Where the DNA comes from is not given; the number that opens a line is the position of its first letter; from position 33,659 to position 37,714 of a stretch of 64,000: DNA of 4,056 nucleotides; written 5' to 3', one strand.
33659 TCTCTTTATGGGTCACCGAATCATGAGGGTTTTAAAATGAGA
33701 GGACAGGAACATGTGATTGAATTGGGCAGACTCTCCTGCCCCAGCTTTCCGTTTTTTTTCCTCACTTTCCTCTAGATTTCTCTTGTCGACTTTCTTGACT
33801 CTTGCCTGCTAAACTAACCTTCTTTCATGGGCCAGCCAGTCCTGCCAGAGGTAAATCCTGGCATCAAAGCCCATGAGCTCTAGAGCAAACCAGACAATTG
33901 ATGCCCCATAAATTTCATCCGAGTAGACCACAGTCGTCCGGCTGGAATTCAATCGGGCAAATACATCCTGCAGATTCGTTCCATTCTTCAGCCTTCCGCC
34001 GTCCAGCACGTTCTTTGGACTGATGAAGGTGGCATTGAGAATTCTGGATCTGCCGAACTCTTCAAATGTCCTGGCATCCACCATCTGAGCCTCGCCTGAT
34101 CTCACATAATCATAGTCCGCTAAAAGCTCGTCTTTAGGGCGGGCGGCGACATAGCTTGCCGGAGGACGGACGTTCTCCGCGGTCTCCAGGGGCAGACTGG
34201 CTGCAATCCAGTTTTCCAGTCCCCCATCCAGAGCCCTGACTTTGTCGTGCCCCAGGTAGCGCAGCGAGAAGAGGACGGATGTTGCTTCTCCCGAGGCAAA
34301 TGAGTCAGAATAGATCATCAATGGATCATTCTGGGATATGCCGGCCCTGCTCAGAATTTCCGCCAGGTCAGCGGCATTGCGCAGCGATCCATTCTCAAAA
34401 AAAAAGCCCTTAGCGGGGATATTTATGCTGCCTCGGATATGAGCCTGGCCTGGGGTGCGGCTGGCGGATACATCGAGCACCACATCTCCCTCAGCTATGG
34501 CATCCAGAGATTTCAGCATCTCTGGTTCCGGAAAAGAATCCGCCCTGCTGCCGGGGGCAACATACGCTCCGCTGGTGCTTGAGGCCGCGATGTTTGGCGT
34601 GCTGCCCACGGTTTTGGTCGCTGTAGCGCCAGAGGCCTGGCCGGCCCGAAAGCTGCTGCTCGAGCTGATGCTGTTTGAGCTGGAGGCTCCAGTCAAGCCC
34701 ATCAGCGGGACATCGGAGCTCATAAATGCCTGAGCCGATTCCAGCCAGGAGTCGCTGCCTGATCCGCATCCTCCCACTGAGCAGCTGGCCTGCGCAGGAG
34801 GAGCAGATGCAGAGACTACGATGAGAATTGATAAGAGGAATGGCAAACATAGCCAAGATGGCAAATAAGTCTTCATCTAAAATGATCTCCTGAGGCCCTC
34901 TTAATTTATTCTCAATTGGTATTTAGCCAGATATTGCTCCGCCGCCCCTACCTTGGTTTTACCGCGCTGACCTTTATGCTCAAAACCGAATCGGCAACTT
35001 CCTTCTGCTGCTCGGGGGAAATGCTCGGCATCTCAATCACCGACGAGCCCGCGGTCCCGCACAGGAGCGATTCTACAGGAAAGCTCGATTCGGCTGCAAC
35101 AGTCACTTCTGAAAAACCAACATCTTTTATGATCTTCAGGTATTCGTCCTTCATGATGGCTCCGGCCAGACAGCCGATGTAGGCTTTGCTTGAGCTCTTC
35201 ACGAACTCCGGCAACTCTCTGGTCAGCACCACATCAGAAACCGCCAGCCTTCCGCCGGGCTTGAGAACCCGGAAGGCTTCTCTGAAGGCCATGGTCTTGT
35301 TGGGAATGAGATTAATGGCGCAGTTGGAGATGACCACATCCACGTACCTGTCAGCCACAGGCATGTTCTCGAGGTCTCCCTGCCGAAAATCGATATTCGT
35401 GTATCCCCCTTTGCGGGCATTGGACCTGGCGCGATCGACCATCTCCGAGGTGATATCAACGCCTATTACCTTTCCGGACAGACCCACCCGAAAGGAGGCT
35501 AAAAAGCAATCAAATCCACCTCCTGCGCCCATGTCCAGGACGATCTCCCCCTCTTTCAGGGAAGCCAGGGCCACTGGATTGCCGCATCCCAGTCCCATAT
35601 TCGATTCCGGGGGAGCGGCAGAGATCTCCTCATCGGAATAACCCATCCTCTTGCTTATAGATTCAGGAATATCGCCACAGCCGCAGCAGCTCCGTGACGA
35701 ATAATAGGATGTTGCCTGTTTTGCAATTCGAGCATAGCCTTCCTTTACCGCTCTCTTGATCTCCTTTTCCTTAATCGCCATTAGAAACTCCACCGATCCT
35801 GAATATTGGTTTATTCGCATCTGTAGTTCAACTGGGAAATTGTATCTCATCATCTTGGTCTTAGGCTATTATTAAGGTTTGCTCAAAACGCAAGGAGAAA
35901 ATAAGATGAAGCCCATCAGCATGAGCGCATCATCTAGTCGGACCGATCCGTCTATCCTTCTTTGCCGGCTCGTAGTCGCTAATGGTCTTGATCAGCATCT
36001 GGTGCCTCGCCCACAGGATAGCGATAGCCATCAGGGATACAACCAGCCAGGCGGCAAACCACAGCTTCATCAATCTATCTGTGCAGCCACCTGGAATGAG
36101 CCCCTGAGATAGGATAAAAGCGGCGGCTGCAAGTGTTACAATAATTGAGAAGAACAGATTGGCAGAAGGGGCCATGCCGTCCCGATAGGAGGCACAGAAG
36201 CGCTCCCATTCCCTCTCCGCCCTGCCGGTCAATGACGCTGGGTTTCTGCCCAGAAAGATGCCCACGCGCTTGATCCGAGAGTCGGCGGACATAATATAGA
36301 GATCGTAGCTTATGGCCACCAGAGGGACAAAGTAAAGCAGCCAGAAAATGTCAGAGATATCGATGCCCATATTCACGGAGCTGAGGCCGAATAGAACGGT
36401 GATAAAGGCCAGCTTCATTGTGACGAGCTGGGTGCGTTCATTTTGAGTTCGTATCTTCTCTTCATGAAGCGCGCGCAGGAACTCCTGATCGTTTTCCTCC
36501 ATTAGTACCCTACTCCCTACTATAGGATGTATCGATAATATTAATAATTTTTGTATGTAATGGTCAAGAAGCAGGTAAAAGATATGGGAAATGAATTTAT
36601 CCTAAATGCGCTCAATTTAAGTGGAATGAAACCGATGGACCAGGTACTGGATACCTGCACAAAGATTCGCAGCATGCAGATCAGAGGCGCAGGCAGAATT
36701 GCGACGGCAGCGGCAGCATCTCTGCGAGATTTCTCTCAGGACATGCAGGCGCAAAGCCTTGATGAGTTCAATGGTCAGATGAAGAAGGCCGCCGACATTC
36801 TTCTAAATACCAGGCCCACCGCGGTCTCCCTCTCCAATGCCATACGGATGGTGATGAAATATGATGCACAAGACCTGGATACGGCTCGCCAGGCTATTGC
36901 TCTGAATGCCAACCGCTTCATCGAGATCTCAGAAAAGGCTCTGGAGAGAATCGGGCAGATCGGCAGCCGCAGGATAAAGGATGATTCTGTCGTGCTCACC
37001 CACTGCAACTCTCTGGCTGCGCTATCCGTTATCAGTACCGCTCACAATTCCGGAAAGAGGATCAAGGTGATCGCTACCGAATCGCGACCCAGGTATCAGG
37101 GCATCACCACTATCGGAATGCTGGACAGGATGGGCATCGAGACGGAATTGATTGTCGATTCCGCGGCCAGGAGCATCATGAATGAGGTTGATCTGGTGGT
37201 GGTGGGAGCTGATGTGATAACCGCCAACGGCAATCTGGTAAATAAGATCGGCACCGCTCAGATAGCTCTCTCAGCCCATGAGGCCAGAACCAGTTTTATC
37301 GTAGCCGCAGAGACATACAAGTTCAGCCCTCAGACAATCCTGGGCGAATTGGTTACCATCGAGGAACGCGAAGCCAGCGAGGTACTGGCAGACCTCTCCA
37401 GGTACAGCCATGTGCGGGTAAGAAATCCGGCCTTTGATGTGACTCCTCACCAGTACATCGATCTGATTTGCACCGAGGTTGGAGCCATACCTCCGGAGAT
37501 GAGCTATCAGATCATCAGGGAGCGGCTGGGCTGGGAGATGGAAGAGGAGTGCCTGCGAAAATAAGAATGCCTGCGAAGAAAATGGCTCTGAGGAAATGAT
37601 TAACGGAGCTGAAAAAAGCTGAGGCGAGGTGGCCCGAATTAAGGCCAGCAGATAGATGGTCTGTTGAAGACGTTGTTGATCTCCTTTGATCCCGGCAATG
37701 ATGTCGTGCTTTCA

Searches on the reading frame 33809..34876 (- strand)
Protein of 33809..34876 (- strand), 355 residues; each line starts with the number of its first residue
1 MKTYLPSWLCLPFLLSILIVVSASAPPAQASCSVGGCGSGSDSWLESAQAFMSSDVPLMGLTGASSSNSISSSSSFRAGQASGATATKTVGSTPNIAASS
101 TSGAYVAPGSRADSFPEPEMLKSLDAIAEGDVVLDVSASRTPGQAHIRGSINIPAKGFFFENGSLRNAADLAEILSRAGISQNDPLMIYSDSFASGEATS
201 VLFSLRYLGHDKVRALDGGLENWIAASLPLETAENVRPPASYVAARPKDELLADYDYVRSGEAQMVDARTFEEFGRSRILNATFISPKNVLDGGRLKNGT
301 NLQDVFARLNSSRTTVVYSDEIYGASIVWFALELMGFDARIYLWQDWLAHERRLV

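Call 9: search_protein_families(library=pfam, proteins=[window:33809-34876:-])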
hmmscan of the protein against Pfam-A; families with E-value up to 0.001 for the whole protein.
window:33809-34876:- (355 aa): 1 family
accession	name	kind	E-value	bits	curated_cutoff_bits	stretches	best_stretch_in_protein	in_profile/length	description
PF00581.25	Rhodanese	-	5.5e-18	65.7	22.2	2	126-225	8-101/102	Rhodanese-like domain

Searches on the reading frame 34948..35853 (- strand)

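Call 9: search_protein_families(library=pfam, proteins=[window:34948-35853:-])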
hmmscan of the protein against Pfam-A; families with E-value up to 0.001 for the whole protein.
window:34948-35853:- (301 aa): 13 families
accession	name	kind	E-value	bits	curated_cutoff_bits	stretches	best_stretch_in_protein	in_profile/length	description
PF13847.12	Methyltransf_31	-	5.4e-38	130.4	27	1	100-244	2-143/145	Methyltransferase domain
PF08241.18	Methyltransf_11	-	9.3e-23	81.1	21.2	1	106-204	1-94/95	Methyltransferase domain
PF13649.12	Methyltransf_25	-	1.4e-22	80.6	27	1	105-201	1-97/97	Methyltransferase domain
PF01209.24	Ubie_methyltran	-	5.8e-18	65.5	20.1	1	98-207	44-153/233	ubiE/COQ5 methyltransferase family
PF08242.18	Methyltransf_12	-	2e-10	41.7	30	1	106-203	1-98/98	Methyltransferase domain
PF13489.12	Methyltransf_23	-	2.7e-10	40.6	27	1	96-208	17-119/164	Methyltransferase domain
PF01135.25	PCMT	-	9.1e-10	39.1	20.3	1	96-205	68-171/210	Protein-L-isoaspartate(D-aspartate) O-methyltransferase (PCMT)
PF06325.19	PrmA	-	4.8e-07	30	22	1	99-212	159-265/296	Ribosomal protein L11 methyltransferase (PrmA)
PF05148.21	Methyltransf_8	-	1.2e-05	25.7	27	1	157-208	109-159/219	Hypothetical methyltransferase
PF01170.24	UPF0020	-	1.4e-05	25.3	22.3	1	128-177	78-128/197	RMKL-like, methyltransferase domain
PF13679.12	Methyltransf_32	-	0.00013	22.4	27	1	101-175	25-106/143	Methyltransferase domain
PF05175.20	MTS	-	0.00022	21.3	23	1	99-205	27-138/170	Methyltransferase small domain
PF01728.25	FtsJ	-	0.0007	20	24.1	0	99-186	19-107/181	FtsJ-like methyltransferase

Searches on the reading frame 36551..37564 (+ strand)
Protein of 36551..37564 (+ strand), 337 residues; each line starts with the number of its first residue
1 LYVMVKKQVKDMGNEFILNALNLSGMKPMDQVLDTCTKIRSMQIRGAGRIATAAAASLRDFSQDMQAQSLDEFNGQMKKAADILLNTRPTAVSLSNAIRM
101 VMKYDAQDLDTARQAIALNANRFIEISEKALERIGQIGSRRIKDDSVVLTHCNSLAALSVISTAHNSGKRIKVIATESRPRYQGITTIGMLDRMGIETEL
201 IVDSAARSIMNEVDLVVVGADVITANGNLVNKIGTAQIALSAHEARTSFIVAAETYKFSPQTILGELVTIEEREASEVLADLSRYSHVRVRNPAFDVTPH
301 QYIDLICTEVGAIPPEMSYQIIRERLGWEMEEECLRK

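Call 10: search_protein_families(library=pfam, proteins=[window:36551-37564:+])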
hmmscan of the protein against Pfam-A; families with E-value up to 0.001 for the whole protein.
window:36551-37564:+ (337 aa): 1 family
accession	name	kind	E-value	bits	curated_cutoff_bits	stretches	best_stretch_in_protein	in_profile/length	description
PF01008.23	IF-2B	-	1.5e-87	293.9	22.4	1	43-315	1-280/280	Initiation factor 2 subunit family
